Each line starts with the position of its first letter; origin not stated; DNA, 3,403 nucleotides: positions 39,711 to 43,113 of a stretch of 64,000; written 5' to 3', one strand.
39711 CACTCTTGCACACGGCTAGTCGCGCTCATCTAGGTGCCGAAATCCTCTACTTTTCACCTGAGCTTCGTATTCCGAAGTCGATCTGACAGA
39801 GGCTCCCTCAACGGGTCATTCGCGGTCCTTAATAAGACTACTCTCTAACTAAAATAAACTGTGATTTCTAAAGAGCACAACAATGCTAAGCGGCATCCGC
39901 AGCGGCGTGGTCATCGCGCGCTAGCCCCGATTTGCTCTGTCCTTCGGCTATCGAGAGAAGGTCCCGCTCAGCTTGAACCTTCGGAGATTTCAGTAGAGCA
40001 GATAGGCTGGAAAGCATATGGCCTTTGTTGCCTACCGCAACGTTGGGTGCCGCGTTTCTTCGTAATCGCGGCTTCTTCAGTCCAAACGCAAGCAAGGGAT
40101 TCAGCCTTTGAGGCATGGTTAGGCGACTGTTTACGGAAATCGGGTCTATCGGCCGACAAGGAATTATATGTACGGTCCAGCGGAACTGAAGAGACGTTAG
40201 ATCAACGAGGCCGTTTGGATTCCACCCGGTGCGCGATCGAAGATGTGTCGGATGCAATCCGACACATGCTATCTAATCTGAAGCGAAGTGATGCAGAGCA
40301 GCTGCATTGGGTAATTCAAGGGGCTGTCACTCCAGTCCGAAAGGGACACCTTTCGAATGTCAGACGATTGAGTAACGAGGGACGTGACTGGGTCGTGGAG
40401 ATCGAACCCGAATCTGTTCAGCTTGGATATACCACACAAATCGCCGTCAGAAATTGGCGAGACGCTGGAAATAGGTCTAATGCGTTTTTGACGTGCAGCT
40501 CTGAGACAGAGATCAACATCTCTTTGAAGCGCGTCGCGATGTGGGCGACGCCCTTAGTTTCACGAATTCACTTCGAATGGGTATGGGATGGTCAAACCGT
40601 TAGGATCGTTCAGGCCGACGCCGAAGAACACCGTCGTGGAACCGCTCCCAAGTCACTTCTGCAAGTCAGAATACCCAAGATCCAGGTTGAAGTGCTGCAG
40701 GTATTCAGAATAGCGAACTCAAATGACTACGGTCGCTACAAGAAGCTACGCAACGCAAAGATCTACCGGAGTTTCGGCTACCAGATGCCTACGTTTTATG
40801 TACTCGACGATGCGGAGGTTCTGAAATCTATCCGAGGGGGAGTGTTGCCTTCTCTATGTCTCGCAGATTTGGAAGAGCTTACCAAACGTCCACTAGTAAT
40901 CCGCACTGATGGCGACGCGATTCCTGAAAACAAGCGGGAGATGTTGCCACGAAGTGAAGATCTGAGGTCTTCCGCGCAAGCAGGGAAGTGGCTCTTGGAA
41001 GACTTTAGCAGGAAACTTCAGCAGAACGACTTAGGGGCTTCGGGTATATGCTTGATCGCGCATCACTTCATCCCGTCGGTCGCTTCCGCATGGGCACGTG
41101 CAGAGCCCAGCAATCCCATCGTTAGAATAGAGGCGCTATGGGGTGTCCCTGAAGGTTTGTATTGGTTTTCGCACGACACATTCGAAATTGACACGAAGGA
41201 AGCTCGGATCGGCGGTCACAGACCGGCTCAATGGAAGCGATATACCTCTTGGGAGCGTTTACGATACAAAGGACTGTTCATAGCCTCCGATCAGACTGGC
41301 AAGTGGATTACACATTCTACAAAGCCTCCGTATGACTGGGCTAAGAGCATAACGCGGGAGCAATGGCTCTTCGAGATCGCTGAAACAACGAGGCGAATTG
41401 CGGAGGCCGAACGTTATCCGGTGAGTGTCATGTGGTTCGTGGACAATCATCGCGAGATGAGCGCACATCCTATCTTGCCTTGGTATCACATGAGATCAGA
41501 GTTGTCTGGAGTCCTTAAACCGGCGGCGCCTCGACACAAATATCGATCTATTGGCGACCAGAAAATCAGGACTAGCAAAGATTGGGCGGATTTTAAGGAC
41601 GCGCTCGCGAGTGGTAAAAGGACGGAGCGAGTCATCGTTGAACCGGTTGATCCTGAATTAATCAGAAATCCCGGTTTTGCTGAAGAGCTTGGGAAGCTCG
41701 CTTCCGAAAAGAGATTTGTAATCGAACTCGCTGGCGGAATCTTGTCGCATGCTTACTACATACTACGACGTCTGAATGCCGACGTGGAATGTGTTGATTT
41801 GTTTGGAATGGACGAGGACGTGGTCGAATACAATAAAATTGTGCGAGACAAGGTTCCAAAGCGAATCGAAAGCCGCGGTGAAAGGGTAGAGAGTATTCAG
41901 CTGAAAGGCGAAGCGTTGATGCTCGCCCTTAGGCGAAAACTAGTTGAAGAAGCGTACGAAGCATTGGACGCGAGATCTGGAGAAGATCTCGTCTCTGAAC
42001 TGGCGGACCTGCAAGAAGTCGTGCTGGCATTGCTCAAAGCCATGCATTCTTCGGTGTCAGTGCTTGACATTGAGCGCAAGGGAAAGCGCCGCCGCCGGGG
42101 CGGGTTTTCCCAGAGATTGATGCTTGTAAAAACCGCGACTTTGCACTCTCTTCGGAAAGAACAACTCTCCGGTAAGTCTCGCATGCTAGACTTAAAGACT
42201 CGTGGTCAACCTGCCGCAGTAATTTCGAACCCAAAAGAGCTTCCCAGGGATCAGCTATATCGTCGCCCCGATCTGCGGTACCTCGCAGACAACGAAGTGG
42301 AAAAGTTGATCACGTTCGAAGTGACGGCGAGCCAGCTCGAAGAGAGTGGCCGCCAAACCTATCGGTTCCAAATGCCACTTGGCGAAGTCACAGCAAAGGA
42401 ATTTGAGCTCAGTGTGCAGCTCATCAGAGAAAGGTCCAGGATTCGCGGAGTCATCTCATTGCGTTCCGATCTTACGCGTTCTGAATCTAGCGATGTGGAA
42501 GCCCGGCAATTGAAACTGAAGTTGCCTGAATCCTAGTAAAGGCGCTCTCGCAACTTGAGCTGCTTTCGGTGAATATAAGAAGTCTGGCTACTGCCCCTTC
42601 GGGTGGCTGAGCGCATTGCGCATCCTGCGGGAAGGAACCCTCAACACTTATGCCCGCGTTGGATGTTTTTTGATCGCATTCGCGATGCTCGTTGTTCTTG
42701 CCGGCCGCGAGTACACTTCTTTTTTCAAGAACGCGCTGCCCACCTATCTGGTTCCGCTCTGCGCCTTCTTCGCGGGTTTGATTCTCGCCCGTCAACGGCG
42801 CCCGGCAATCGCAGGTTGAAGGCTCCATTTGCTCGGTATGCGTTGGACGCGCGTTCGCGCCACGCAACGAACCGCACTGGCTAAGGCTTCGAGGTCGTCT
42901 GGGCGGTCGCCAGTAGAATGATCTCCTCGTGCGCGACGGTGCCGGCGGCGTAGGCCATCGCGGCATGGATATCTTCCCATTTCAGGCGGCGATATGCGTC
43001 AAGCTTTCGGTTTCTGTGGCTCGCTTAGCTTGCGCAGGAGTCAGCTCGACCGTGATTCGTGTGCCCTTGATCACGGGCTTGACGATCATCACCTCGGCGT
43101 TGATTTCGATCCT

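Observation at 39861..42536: Unusual 891-aa architecture: tandem PPDK_N-like ATP-grasp modules, swivel His domain and MazG/HisE-like NTP pyrophosphohydrolase, with no PEP-utilizer TIM barrel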

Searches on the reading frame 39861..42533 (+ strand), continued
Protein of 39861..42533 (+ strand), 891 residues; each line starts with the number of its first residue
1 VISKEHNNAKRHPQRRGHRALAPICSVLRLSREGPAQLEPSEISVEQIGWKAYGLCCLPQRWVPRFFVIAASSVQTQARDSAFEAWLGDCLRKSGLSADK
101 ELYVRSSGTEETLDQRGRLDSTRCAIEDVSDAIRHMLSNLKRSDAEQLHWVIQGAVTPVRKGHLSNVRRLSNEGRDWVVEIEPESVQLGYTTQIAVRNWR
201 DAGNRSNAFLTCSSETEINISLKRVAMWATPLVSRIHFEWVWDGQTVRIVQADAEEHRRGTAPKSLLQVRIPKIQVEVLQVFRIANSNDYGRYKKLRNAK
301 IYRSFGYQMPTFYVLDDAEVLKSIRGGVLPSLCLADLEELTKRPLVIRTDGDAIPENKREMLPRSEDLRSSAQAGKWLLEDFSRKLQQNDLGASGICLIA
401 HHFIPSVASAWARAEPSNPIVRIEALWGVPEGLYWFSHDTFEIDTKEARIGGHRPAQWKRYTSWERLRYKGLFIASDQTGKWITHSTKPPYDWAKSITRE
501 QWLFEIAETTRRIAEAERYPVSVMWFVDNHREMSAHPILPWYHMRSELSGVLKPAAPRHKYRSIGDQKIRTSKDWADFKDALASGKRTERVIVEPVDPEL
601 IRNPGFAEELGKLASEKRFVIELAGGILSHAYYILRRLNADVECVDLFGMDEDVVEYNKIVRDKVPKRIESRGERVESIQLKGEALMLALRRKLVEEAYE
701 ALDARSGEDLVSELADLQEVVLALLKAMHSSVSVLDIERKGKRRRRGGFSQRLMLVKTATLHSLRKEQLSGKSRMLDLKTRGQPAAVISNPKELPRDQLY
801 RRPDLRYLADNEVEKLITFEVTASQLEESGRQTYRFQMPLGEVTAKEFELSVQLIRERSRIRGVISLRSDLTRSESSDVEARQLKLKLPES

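Call 110: find_encoding_contigs(protein=P0055, flank=10000, max_places=1)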
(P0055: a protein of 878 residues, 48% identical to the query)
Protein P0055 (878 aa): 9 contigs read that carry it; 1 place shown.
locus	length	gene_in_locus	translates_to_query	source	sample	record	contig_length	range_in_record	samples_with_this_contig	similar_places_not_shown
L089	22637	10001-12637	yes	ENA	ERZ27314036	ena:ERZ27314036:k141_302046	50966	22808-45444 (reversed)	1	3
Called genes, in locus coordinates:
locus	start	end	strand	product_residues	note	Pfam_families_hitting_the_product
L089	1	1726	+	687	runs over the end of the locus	PF04225:LysM_OapA (faint), PF19815:DUF6298 (faint)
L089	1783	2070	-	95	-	-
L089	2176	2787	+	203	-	PF18928:DUF5677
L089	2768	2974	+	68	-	-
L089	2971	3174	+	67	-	-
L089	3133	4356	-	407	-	PF17419:MauJ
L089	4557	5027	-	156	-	-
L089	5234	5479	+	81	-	-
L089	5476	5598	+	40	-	-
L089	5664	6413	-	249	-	-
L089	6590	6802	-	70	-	-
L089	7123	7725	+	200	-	-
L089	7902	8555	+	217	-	-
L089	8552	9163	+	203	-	-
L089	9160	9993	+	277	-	PF02086:MethyltransfD12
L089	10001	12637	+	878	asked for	-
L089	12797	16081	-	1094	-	PF20473:MmeI_Mtase, PF07669:Eco57I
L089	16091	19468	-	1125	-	PF13091:PLDc_2, PF09565:RE_NgoFVII (weak), PF00176:SNF2-rel_dom (weak), PF00270:DEAD (faint), PF04851:ResIII (faint), PF00271:Helicase_C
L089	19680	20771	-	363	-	PF01381:HTH_3, PF12844:HTH_19 (weak), PF13560:HTH_31, PF06114:Peptidase_M78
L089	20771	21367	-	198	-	-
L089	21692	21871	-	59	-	-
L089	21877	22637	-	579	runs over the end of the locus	PF00383:dCMP_cyt_deam_1, PF14437:MafB19-deam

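Call 111: find_encoding_contigs(protein=P0071, flank=10000, max_places=1)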
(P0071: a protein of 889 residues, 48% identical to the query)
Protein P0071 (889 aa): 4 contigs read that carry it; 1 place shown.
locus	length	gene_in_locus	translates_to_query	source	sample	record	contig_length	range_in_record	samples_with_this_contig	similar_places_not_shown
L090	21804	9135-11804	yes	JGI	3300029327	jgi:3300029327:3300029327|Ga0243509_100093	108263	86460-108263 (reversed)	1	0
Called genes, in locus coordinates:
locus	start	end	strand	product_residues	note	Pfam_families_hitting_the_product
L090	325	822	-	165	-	-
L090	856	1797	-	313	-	PF00882:Zn_dep_PLPC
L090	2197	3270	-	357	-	PF01063:Aminotran_4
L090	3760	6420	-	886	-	PF27464:PlsB_N (weak), PF01553:Acyltransferase, PF19277:GPAT_C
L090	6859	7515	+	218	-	-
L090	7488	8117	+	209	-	-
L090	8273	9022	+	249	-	PF02086:MethyltransfD12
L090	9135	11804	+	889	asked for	-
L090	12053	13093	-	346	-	PF01210:NAD_Gly3P_dh_N, PF07479:NAD_Gly3P_dh_C, PF20618:GPD_NAD_C_bact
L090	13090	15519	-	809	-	PF00521:DNA_topoisoIV, PF03989:DNA_gyraseA_C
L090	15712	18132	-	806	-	PF02518:HATPase_c, PF00204:DNA_gyraseB, PF01751:Toprim, PF18053:GyrB_insert (weak), PF00986:DNA_gyraseB_C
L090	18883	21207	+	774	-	PF14522:Cytochrome_C7 (faint)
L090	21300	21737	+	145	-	-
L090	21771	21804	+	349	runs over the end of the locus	PF14522:Cytochrome_C7 (faint), PF14537:Cytochrom_c3_2 (faint), PF09699:Paired_CXXCH_1 (weak), PF22113:Mtrc-MtrF_II-IV_dom (faint)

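Call 112: find_encoding_contigs(protein=P0040, flank=10000, max_places=1)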
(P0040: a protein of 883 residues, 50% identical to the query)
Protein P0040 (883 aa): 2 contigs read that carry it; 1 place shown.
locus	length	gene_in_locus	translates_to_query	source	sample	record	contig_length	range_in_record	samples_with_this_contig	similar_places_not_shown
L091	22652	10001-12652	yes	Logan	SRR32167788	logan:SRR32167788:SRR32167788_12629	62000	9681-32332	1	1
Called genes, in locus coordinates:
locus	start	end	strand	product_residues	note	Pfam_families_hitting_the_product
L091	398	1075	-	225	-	PF01712:dNK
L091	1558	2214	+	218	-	-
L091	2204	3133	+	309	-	PF04055:Radical_SAM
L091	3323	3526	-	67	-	-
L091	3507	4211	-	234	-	PF00239:Resolvase, PF07508:Recombinase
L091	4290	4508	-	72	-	-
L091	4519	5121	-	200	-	PF01068:DNA_ligase_A_M (faint)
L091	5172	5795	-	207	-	-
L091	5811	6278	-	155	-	-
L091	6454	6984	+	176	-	-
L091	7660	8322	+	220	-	-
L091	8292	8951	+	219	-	-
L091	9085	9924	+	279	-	PF02086:MethyltransfD12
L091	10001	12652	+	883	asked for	-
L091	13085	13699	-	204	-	-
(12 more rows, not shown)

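Call 113: find_encoding_contigs(protein=P0051, flank=10000, max_places=1)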
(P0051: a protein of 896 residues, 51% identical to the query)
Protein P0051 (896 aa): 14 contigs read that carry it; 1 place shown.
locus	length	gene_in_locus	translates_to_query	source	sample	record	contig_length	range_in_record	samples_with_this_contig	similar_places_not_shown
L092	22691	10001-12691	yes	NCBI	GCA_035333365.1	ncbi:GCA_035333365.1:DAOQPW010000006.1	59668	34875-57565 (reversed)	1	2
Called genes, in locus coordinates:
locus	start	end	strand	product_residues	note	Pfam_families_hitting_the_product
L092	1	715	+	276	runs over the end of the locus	-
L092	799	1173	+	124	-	-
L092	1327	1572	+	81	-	-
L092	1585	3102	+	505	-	-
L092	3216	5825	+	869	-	PF09250:Prim-Pol, PF13148:DUF3987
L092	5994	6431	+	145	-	PF12728:HTH_17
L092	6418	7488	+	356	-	PF13102:Phage_int_SAM_5 (faint), PF00589:Phage_integrase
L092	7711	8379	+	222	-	-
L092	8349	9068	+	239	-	-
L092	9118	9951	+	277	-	PF02086:MethyltransfD12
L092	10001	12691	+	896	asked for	-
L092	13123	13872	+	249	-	PF02585:PIG-L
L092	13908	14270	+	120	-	-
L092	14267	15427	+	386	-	PF13439:Glyco_transf_4, PF13477:Glyco_trans_4_2, PF13579:Glyco_trans_4_4, PF20706:GT4-conflict, PF00534:Glycos_transf_1, PF13692:Glyco_trans_1_4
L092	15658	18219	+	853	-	PF00069:Pkinase, PF01636:APH (faint), PF07714:PK_Tyr_Ser-Thr, PF24575:TPR_Slam (faint), PF13428:TPR_14 (faint), PF14559:TPR_19 (weak), PF14559:TPR_19 (weak), PF07719:TPR_2 (weak), +13 more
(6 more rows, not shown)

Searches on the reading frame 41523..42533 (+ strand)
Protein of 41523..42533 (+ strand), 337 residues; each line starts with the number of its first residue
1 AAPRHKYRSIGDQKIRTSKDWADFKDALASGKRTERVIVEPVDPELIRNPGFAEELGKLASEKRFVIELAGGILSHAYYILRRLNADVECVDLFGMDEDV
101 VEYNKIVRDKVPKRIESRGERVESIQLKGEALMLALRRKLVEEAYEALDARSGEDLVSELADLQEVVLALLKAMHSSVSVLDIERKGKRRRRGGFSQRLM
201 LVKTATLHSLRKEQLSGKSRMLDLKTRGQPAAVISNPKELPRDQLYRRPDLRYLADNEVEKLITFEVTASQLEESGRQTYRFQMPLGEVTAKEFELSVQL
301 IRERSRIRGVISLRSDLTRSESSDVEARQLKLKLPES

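Call 58: predict_structure(alignment_id=A2)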
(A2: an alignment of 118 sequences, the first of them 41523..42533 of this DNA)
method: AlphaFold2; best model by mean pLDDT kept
length: 337 residues; sequences in the alignment: 118
mean_pLDDT: 82.1   pTM: 0.59
mean pLDDT of the five models: 82.1, 81.1, 80.3, 79.5, 74.6
residues with pLDDT >= 90: 146; 70-90: 124; 50-70: 46; < 50: 21
segments of 3 or more residues with pLDDT < 50: 1-4, 320-330
pLDDT, mean of each block of 10 residues (from residue 1): 50 94 97 94 90 97 94 83 94 59 89 88 93 94 92 95 97 97 97 91 71 56 58 85 76 78 75 76 81 88 79 70 47 59
secondary structure, 60 per line:
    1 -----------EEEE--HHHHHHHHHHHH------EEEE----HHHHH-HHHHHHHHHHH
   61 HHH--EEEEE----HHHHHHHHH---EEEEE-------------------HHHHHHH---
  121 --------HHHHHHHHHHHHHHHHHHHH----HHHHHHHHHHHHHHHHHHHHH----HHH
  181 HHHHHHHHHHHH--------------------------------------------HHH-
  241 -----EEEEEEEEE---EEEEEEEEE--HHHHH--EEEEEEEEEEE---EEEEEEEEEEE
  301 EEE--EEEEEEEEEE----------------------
elements in order: E12-15 H18-29 E36-39 H44-48 H50-63 E66-70 H75-83 E87-91 H111-117 H129-148 H153-173 H178-192 E246-254 E258-266 H269-273 E276-286 E290-303 E306-315

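Call 60: fold_search(model_id=the predicted structure, library=pdb)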
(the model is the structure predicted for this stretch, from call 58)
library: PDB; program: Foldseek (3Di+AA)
matches with E <= 10: 486; with E <= 0.001: 0
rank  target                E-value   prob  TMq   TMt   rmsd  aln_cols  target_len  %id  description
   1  8j2w_A                9.7e-02  0.30  0.14  0.15  20.6       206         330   12  Saccharothrix syringae photocobilins protein, dark state (released 2024-04-10)
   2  4kwb_B                1.7e-01  0.41  0.19  0.26  19.0       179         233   12  Structure of signal peptide peptidase A with C-termini bound in the active sites: insights into specificity, self-proc (released 2013-11-27)
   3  1y6x                  2.0e-01  0.96  0.15  0.53   6.9        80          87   26  The 1.25 A resolution structure of phosphoribosyl-ATP pyrophosphohydrolase from Mycobacterium tuberculosis (released 2005-03-01)
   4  4pcu_A                2.5e-01  0.33  0.15  0.11  20.2       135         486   16  Crystal structure of delta516-525 E201S human cystathionine beta-synthase with AdoMet (released 2014-09-24)
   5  8j2w_B                2.5e-01  0.20  0.14  0.15  19.4       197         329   12  Saccharothrix syringae photocobilins protein, dark state (released 2024-04-10)
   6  5mms_E                2.6e-01  0.63  0.15  0.15   5.4        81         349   22  Human cystathionine beta-synthase (CBS) p.P49L delta409-551 variant (released 2017-05-03)
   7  3crc_B                3.0e-01  0.33  0.16  0.24  17.9       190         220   16  Crystal Structure of Escherichia coli MazG, the Regulator of Nutritional Stress Response (released 2008-04-22)
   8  8s9i_A                3.2e-01  0.06  0.13  0.11  21.6       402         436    8  Crystal structure of the gp32 C-terminal peptide/Dda/dT8 (released 2023-06-28)
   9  3un9_A                3.4e-01  0.51  0.18  0.20   9.2       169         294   12  Crystal structure of an immune receptor (released 2012-03-28)
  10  7bgm_A                4.0e-01  0.72  0.15  0.23  11.5       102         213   26  Crystal structure of MtHISN2, a bifunctional enzyme from the histidine biosynthetic pathway (released 2021-05-19)
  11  3h3e                  4.2e-01  0.90  0.19  0.25   3.3        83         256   13  Crystal structure of Tm1679, A METAL-DEPENDENT HYDROLASE OF THE BETA-LACTAMASE SUPERFAMILY (released 2009-07-14)
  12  8stw_E                4.2e-01  0.57  0.15  0.15   5.5        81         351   18  K384N HUMAN CYSTATHIONINE BETA-SYNTHASE (delta 411-551) (released 2023-11-22)
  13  3m0z_D                4.8e-01  0.84  0.16  0.21   4.0        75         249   13  Crystal structure of putative aldolase from Klebsiella pneumoniae. (released 2010-03-31)
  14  5u5i_A                4.8e-01  0.06  0.13  0.15  20.8       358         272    8  The dimeric crystal structure of the selenomethionine derivative of HTPA Reductase from Sellaginella moellendorffii (released 2017-12-06)
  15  5vje_B                5.1e-01  0.25  0.19  0.19  16.5       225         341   12  Class II fructose-1,6-bisphosphate aldolase of Escherichia coli with D-glucitol 1,6-bisphosphate (released 2018-04-11)
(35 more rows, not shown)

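Call 102: fold_search(model_id=the predicted structure, library=viral)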
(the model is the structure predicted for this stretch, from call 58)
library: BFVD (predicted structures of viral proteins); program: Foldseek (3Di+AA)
matches with E <= 10: 671; with E <= 0.001: 0
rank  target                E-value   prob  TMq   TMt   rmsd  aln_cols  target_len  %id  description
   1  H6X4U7                8.0e-03  1.00  0.25  0.83   2.9       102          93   14  Uncharacterized protein [Klebsiella phage vB_KleM_RaK2]
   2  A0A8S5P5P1            9.5e-03  0.82  0.15  0.14  25.4       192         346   11  Outer capsid protein sigma-1 attachment protein [Podoviridae sp. ctQZJ2]
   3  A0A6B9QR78            2.2e-02  0.25  0.11  0.17  26.8       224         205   10  Hemagglutinin (Fragment) [Paramyxovirus sp.]
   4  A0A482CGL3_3          3.7e-02  0.16  0.10  0.04  19.5       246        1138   10  (no name in the UniProt tables at hand)
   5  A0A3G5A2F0            3.9e-02  0.13  0.11  0.04  29.9       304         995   13  Uncharacterized protein [Gaeavirus sp.]
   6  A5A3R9                4.4e-02  0.47  0.13  0.21  19.9       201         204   10  (no name in the UniProt tables at hand)
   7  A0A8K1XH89            5.0e-02  0.13  0.12  0.08  24.2       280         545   11  Uncharacterized protein [Sanya narnavirus 3]
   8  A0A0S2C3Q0            5.3e-02  0.13  0.09  0.10  24.7       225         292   11  Putative ORF3 protein [Human plasma-associated gemycircularvirus]
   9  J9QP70                5.6e-02  0.10  0.07  0.05  31.8       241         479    8  BppU N-terminal domain-containing protein [Listeria phage P70]
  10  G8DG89                6.0e-02  0.21  0.11  0.17  28.2       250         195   12  (no name in the UniProt tables at hand)
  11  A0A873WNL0            6.0e-02  0.13  0.12  0.09  27.9       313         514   12  Uncharacterized protein [Klebsiella phage Miami]
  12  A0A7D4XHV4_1          6.3e-02  0.14  0.16  0.06  24.8       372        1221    8  Polyprotein [Varroa jacobsoni virus 4]
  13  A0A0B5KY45            8.5e-02  0.08  0.09  0.04  24.6       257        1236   14  Glycoprotein [Phasivirus wutaiense]
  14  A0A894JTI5            8.5e-02  0.04  0.08  0.08  37.7       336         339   12  (no name in the UniProt tables at hand)
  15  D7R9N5                1.0e-01  0.09  0.11  0.10  27.0       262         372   13  p1 protein (Fragment) [Cystovirus phi6]
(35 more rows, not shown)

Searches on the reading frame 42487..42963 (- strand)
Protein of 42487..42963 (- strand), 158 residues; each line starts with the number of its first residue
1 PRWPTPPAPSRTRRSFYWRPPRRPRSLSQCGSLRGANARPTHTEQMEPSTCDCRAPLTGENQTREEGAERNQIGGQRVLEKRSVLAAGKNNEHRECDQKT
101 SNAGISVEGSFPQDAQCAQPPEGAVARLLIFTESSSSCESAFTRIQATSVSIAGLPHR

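Call 14: search_protein_families(library=pfam, proteins=[window:42487-42963:-], max_evalue=0.01)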
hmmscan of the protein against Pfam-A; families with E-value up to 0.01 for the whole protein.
window:42487-42963:- (158 aa): 0 families

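Call 21: search_protein_families(library=padloc, proteins=[window:42487-42963:-], max_evalue=1)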
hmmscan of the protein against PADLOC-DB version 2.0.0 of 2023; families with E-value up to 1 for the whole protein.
window:42487-42963:- (158 aa): 0 families

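Call 22: search_protein_families(library=ncbifam, proteins=[window:42487-42963:-], max_evalue=1)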
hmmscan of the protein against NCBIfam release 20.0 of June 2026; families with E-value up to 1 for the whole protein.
window:42487-42963:- (158 aa): 0 families
